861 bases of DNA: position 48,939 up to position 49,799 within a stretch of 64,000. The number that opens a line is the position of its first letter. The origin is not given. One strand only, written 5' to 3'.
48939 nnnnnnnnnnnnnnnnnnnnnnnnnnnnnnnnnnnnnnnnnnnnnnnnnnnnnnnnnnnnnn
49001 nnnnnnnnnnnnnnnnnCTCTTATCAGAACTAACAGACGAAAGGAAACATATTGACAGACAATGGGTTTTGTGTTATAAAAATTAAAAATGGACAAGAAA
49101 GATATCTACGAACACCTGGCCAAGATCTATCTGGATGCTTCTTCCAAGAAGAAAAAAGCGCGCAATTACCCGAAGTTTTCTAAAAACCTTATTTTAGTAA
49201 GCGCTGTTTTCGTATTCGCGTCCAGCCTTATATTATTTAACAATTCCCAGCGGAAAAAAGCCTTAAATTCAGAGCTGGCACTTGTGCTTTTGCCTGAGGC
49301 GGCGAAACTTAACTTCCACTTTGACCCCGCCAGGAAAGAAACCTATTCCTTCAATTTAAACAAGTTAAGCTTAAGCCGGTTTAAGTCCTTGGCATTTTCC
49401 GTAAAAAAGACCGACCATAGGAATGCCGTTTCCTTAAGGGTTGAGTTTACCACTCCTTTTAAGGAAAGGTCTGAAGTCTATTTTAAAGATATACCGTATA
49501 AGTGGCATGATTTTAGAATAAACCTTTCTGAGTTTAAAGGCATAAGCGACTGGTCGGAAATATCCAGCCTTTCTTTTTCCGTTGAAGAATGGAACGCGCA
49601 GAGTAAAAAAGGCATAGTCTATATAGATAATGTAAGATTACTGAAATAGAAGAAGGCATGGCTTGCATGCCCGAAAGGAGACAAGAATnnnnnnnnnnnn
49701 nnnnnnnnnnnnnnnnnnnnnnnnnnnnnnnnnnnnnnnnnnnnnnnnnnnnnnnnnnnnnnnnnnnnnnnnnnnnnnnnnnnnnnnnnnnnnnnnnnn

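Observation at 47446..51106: Compact glucan-handling neighbourhood: GH57 enzyme, TM-anchored CBM-like protein, ParA-CBM48 and a DUF4870 membrane protein, probably co-transcribed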

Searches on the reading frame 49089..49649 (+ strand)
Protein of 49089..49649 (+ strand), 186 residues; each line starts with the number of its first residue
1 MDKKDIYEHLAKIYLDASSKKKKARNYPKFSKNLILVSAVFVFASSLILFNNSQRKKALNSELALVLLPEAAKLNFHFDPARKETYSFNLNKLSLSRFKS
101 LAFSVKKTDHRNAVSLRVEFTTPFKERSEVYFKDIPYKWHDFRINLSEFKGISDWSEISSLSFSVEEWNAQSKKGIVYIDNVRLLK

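Call 4: search_protein_families(library=pfam, proteins=[window:49089-49649:+], max_evalue=0.01)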
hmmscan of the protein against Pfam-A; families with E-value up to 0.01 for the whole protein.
window:49089-49649:+ (186 aa): 0 families

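Call 5: search_protein_families(library=ncbifam, proteins=[window:49089-49649:+], max_evalue=0.01)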
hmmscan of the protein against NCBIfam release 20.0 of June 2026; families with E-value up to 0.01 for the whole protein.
window:49089-49649:+ (186 aa): 0 families

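Call 10: find_homologous_proteins(query=window:49089-49646:+, max_evalue=0.001)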
Query window:49089-49646:+ (186 aa): 953 proteins with E <= 0.001 among 1050 candidates; the best 120 are listed.
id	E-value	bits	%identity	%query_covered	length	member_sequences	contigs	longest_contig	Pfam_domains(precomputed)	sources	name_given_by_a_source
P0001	3.3e-113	393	100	100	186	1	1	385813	-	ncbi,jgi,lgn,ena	ncbi:MAG: hypothetical protein WC723_04125 [Candidatus Omnitrophota bacterium]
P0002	2.8e-85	302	72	100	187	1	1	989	-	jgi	jgi:hypothetical protein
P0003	3.0e-85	302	72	100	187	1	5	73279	-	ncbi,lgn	-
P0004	9.2e-85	301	72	100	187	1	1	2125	-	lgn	-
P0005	1.2e-84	300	72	100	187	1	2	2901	-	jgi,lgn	-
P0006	1.7e-82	293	71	100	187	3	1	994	-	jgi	jgi:hypothetical protein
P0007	4.2e-82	292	68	100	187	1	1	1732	-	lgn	-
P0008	1.4e-81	290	70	100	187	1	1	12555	-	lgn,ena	-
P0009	1.6e-81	290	69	100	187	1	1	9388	-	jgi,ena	-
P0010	7.8e-80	285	70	100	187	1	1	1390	-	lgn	-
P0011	4.1e-78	279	68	100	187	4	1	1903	-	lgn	-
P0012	1.5e-76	274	67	100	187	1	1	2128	-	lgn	-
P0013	5.7e-76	272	66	100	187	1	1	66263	-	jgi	-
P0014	6.5e-76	272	68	100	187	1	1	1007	-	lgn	-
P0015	2.0e-75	270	65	100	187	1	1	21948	-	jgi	jgi:hypothetical protein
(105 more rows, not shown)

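Call 14: find_related_loci(query=A1, collection=genome_contigs, flank=6000)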
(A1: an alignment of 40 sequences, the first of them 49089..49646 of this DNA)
Query A1 (186 aa) in genome_contigs; peptide patterns used: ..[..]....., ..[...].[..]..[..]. (x = any residue, [..] = any of these).
212 stretches matched a pattern; 149 encode a relative of the query (tblastn E <= 1e-3); the best 80 are kept; 80 distinct loci.
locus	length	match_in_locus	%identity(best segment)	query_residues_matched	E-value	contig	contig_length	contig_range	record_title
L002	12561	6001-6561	62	1-186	2e-77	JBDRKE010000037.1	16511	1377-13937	MAG: Candidatus Omnitrophota bacterium isolate MEGAHIT-group-1.695 k141_3066084, whole genome shotgun sequence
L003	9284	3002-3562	63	1-186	4e-75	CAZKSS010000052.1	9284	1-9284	MAG TPA_asm: uncultured Planctomycetales bacterium isolate SRP098346_co1_421 genome assembly, contig: NODE_9778_length_9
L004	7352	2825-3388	63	1-186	5e-74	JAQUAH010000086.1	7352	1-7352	MAG: Candidatus Omnitrophota bacterium isolate STC_8 NODE_26370_length_7352_cov_3.172042_Sandtown_C, whole genome shotgu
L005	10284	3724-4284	61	1-186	7e-74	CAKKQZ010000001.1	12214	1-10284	Omnitrophica bacterium GWA2_41_15 isolate Hainich-H51-bin231-1 genome assembly, contig: H51-bin231_1_Hain_H51_02um_R1_25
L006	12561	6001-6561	61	1-186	1e-72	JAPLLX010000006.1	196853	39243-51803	MAG: Candidatus Omnitrophota bacterium isolate LacPavin_0920_WC90_MAG_43_22 LacPavin_0920_WC90_scaffold_868978, whole ge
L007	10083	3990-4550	61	1-186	2e-72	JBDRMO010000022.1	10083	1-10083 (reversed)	MAG: Candidatus Omnitrophota bacterium isolate MEGAHIT-group-1.834 k141_12553681, whole genome shotgun sequence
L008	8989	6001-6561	59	1-186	2e-71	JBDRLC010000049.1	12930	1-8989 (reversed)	MAG: Candidatus Omnitrophota bacterium isolate MEGAHIT-group-1.759 k141_8381752, whole genome shotgun sequence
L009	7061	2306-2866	60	1-186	2e-71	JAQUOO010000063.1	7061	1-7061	MAG: Candidatus Omnitrophota bacterium isolate STD1_202 NODE_35627_length_7061_cov_4.491780_Sandtown_D1, whole genome sh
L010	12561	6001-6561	60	1-186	6e-71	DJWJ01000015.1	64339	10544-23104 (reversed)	MAG TPA_asm: Candidatus Omnitrophica bacterium UBA6233 UBA6233_contig_53794, whole genome shotgun sequence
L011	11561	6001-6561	58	1-186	8e-70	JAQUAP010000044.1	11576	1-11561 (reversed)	MAG: Candidatus Omnitrophota bacterium isolate STC_87 NODE_13046_length_11576_cov_3.143768_Sandtown_C, whole genome shot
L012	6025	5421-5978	58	1-186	8e-70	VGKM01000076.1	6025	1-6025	MAG: Candidatus Omnitrophota bacterium isolate K_DeepCast_150m_m1_084 K_DeepCast_150m_m1_084_Ga0194126_10028074, whole g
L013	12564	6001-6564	58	1-186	3e-69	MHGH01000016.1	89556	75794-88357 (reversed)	MAG: Omnitrophica WOR_2 bacterium RBG_13_41_10 RBG_13_scaffold_53, whole genome shotgun sequence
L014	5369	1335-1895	59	1-186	3e-69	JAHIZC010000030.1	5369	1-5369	MAG: Candidatus Omnitrophota bacterium isolate Modern_marine.mb.16 Modern_marine.mb.16_k141_340968, whole genome shotgun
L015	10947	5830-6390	58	1-186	7e-69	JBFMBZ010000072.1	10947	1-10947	MAG: Candidatus Omnitrophota bacterium isolate MAG177 MAG177_72, whole genome shotgun sequence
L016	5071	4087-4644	59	1-186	2e-68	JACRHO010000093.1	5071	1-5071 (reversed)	MAG: Candidatus Omnitrophota bacterium isolate NC_groundwater_1779_Pr3_B-0.1um_42_17 SR-2_scaffold_141_1845679, whole ge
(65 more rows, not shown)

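Call 17: predict_structure(alignment_id=A1)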
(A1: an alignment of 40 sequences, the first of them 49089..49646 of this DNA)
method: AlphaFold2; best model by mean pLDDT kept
length: 186 residues; sequences in the alignment: 40
mean_pLDDT: 86.0   pTM: 0.65
mean pLDDT of the five models: 86.0, 85.7, 84.6, 84.5, 83.7
residues with pLDDT >= 90: 103; 70-90: 57; 50-70: 21; < 50: 5
segments of 3 or more residues with pLDDT < 50: 20-23
pLDDT, mean of each block of 10 residues (from residue 1): 77 66 52 83 90 65 90 89 88 96 94 92 96 94 96 94 90 91 96
secondary structure, 60 per line:
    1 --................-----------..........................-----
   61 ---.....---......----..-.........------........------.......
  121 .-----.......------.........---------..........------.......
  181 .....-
elements in order: H3-18 H30-55 E64-68 E72-77 E85-93 E100-107 E114-121 E127-133 E140-145 E158-167 E174-185

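Call 45: search_protein_representatives(alignment_id=A1)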
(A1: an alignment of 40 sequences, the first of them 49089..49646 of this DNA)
Query: 40 sequences, 187 profile positions. Proteins with E-value up to 0.001 (for the whole library): 484; up to 1e-10: 163; up to 1e-30: 53. The best 150 are listed.
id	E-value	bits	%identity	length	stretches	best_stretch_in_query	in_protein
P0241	4.4e-71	254.9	-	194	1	1-187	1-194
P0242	1.4e-67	243.5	-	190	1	1-187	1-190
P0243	2.2e-63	229.8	-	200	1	1-187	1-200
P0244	6.2e-61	221.8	-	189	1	1-187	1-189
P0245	6.9e-60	218.4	-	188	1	1-187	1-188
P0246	8.0e-59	214.9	-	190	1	1-187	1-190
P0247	8.6e-59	214.8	-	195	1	1-187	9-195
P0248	1.9e-58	213.7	-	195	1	1-186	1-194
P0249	5.2e-58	212.3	-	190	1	1-186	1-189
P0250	4.2e-57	209.3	-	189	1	1-186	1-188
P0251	1.3e-56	207.8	-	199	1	1-187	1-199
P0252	2.3e-56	206.9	-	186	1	1-187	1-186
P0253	2.3e-56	206.9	-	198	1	1-187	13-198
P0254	1.5e-55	204.3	-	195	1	1-187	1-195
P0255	4.0e-55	202.9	-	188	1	1-187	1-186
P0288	1.6e-32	129.2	-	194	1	1-187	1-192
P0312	1.9e-24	102.9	-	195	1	6-184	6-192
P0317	6.8e-23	97.8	-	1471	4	89-186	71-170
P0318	7.5e-23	97.6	-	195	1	3-187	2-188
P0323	6.2e-22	94.6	-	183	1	3-185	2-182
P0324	7.2e-22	94.4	-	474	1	36-187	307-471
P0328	5.4e-21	91.6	-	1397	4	92-183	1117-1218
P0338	2.5e-18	82.9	-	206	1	1-185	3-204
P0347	2.7e-16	76.3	-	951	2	73-187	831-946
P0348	4.0e-16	75.7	-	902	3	97-184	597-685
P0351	8.0e-16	74.7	-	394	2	81-184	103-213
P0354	8.3e-15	71.4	-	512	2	85-184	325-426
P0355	1.5e-14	70.5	-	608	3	89-186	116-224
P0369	4.4e-13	65.8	-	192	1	1-187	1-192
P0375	2.1e-12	63.6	-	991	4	60-184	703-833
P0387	2.1e-11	60.3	-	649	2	93-187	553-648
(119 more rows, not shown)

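Call 46: search_protein_families(library=pfam, proteins=[P0317, P0328, P0347, P0348, P0324, P0354, P0355, P0351, P0375, P0387], max_evalue=0.001)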
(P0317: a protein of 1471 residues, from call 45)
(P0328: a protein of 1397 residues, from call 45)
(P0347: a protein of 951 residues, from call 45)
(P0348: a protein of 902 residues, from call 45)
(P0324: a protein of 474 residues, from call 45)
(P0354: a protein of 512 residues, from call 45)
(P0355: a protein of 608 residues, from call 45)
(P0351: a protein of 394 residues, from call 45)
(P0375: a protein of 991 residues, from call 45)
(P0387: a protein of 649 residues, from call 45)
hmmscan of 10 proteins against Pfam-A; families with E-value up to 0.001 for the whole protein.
P0317 (1471 aa): 12 families
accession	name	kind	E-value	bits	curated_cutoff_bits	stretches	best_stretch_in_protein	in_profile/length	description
PF21582.3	CBM30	-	5.5e-37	127.7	27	4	927-1014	75-166/170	Carbohydrate binding domain 30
PF03425.19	CBM_11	-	1e-23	84.7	27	3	858-1015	14-178/182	Carbohydrate binding domain (family 11)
PF18911.6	PKD_4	-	3e-19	69.3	27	1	1106-1179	4-77/85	PKD domain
PF00801.26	PKD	-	8.1e-11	42.2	23.5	1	1111-1175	6-70/80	PKD domain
PF18329.7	SGBP_B_XBD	-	2.6e-07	31.4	26.4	0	105-170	108-185/186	Surface glycan-binding protein B xyloglucan binding domain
PF13229.12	Beta_helix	-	3.1e-07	30.6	25.9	1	1254-1412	3-154/158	Right handed beta helix region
PF08547.18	CIA30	-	1.7e-06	28.6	24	0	68-137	53-120/157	Complex I intermediate-associated protein 30 (CIA30)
PF05048.19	NosD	-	1.7e-05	24.8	23.6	1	1336-1424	49-170/212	Periplasmic copper-binding protein (NosD)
PF18559.7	Exop_C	-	1.8e-05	25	26.1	0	274-307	100-135/155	Galactose-binding domain-like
PF03198.20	Glyco_hydro_72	-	4.7e-05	23.3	25.9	0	351-481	23-145/314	Glucanosyltransferase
PF02836.23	Glyco_hydro_2_C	-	4.7e-05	23.1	21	1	448-579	102-216/302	Glycosyl hydrolases family 2, TIM barrel domain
PF01095.25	Pectinesterase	-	0.00058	19.1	27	1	1200-1267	10-81/298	Pectinesterase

P0328 (1397 aa): 5 families
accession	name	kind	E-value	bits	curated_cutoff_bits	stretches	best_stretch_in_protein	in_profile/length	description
PF05048.19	NosD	-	1.8e-37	129.3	23.6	3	700-834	40-168/212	Periplasmic copper-binding protein (NosD)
PF13229.12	Beta_helix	-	5.8e-29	101.2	25.9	3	767-891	21-139/158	Right handed beta helix region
PF21582.3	CBM30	-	1.2e-20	74.6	27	2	1059-1193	6-146/170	Carbohydrate binding domain 30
PF03425.19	CBM_11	-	1.4e-20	74.6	27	2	41-177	14-141/182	Carbohydrate binding domain (family 11)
PF08547.18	CIA30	-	1.7e-09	38.4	24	1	45-173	3-120/157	Complex I intermediate-associated protein 30 (CIA30)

P0347 (951 aa): 3 families
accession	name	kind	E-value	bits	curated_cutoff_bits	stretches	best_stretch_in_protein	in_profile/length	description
PF10091.15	Glycoamylase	-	3.4e-58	197.2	27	1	512-738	3-220/221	Putative glucoamylase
PF21582.3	CBM30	-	1.1e-08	35.7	27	1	112-186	66-138/170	Carbohydrate binding domain 30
PF03425.19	CBM_11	-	2.9e-06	27.9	27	1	782-915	14-141/182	Carbohydrate binding domain (family 11)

P0348 (902 aa): 1 family
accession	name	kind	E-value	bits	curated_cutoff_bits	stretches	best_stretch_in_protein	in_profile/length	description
PF01095.25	Pectinesterase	-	1.6e-05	24.3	27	1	38-123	13-97/298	Pectinesterase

P0324 (474 aa): 2 families
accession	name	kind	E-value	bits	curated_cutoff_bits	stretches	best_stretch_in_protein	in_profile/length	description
PF13487.12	HD_5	-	2.5e-17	63.6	27.2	1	106-231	21-149/170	HD domain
PF01966.28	HD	-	3.2e-17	63.3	22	1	100-220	2-115/116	HD domain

P0354 (512 aa): 0 families

P0355 (608 aa): 2 families
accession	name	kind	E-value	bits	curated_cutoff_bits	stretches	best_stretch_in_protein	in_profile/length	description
PF03425.19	CBM_11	-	7.5e-10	39.6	27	0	480-576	35-136/182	Carbohydrate binding domain (family 11)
PF18329.7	SGBP_B_XBD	-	8.4e-05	23.2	26.4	0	173-221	128-182/186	Surface glycan-binding protein B xyloglucan binding domain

P0351 (394 aa): 1 family
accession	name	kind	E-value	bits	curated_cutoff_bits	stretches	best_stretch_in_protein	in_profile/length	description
PF03425.19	CBM_11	-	3.2e-06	27.8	27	0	57-178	11-138/182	Carbohydrate binding domain (family 11)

P0375 (991 aa): 3 families
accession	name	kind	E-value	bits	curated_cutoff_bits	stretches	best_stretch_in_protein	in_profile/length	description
PF21582.3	CBM30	-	1.4e-07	32.1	27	0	410-469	74-136/170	Carbohydrate binding domain 30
PF07494.17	Reg_prop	-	2.3e-05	24.5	20.4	0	207-224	6-23/24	Two component regulator propeller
PF18329.7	SGBP_B_XBD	-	0.0006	20.4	26.4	0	757-846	108-182/186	Surface glycan-binding protein B xyloglucan binding domain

P0387 (649 aa): 4 families
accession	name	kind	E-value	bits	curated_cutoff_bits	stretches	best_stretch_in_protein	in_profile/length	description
PF21582.3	CBM30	-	1.9e-06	28.3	27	0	594-647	117-169/170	Carbohydrate binding domain 30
PF00526.23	Dicty_CTDC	-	1e-05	25.6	27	1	92-114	1-23/24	Dictyostelium (slime mold) repeat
PF08547.18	CIA30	-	5.3e-05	23.7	24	0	353-425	52-119/157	Complex I intermediate-associated protein 30 (CIA30)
PF00404.24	Dockerin_1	-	0.00031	21.3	22.9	0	31-77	3-50/57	Dockerin type I domain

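Call 48: find_encoding_contigs(protein=P0318, flank=6000, max_places=4)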
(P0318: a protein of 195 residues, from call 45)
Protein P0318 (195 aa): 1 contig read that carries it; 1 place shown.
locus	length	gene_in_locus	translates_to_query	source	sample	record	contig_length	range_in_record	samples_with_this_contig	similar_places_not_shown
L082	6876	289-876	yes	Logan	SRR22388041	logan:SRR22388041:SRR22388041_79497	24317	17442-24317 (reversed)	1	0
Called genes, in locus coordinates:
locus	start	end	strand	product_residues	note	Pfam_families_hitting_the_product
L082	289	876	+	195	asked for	-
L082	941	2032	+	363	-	PF00142:Fer4_NifH (weak), PF01656:CbiA, PF02374:ArsA_ATPase (weak), PF06564:CBP_BcsQ, PF09140:MipZ (weak), PF10609:ParA, PF13614:AAA_31, PF16561:AMPK1_CBM, +1 more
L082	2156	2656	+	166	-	PF14512:TM1586_NiRdase (faint), PF00881:Nitroreductase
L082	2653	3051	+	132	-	PF02566:OsmC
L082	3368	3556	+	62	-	-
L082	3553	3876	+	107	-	-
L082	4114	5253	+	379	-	PF06925:MGDG_synth, PF13439:Glyco_transf_4 (faint)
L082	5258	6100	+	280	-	PF03279:Lip_A_acyltrans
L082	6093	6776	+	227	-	PF00535:Glycos_transf_2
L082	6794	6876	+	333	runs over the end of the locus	-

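Call 49: find_encoding_contigs(protein=P0288, flank=6000, max_places=4)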
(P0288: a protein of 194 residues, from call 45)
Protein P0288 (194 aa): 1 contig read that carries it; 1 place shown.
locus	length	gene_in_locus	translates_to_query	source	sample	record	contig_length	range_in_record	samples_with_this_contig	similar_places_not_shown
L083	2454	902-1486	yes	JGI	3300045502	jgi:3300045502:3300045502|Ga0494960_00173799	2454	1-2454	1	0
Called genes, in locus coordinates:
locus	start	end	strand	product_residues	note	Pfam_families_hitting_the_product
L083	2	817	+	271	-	?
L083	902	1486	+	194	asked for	-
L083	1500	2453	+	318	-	?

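Call 50: find_encoding_contigs(protein=P0369, flank=6000, max_places=3)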
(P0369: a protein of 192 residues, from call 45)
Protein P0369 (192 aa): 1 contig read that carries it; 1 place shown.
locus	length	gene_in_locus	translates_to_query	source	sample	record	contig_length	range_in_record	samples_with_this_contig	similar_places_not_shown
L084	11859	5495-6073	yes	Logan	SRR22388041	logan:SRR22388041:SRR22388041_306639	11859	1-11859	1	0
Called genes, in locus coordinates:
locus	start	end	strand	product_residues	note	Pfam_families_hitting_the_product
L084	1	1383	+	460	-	?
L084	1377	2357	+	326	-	PF19300:BPD_transp_1_N, PF00528:BPD_transp_1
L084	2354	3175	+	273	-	PF12911:OppC_N, PF00528:BPD_transp_1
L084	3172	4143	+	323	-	PF00005:ABC_tran, PF08352:oligo_HPY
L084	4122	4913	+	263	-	PF00005:ABC_tran, PF13304:AAA_21 (faint)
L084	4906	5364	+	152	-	PF01551:Peptidase_M23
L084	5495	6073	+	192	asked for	-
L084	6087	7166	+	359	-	PF01656:CbiA, PF02374:ArsA_ATPase (weak), PF06564:CBP_BcsQ, PF09140:MipZ, PF10609:ParA (weak), PF13614:AAA_31, PF02922:CBM_48, PF16561:AMPK1_CBM, +1 more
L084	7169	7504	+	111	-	PF16166:TIC20 (faint), PF09685:MamF_MmsF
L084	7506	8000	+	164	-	PF14512:TM1586_NiRdase (weak), PF00881:Nitroreductase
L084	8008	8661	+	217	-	-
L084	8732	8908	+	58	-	PF01165:Ribosomal_S21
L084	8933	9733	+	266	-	PF01875:Memo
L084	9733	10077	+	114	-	PF08899:DUF1844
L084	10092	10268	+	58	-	PF03966:Trm112p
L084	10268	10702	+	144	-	PF01220:DHquinase_II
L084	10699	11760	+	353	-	PF01321:Creatinase_N, PF00557:Peptidase_M24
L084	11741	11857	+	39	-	?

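Call 51: find_encoding_contigs(protein=P0323, flank=6000, max_places=3)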
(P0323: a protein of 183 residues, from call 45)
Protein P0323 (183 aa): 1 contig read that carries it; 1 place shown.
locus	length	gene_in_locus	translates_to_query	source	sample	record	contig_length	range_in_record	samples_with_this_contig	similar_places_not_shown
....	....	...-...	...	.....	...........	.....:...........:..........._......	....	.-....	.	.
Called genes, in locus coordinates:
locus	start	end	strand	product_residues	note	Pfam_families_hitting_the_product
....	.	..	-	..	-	?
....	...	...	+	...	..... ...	-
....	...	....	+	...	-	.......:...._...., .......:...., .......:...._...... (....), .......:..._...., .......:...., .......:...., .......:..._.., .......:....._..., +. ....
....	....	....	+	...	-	-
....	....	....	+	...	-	-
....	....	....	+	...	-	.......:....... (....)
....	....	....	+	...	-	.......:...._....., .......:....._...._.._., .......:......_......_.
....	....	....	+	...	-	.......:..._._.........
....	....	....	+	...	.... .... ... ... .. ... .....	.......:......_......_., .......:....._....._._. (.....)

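Call 52: find_encoding_contigs(protein=P0338, flank=6000, max_places=3)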
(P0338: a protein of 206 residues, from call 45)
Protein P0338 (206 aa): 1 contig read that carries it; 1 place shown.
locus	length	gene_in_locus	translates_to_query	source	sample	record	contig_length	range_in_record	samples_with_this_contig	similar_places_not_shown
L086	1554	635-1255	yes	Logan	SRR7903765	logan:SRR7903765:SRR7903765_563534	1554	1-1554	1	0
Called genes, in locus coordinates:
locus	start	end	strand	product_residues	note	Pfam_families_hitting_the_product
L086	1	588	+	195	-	?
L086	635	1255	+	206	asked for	-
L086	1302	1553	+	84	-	?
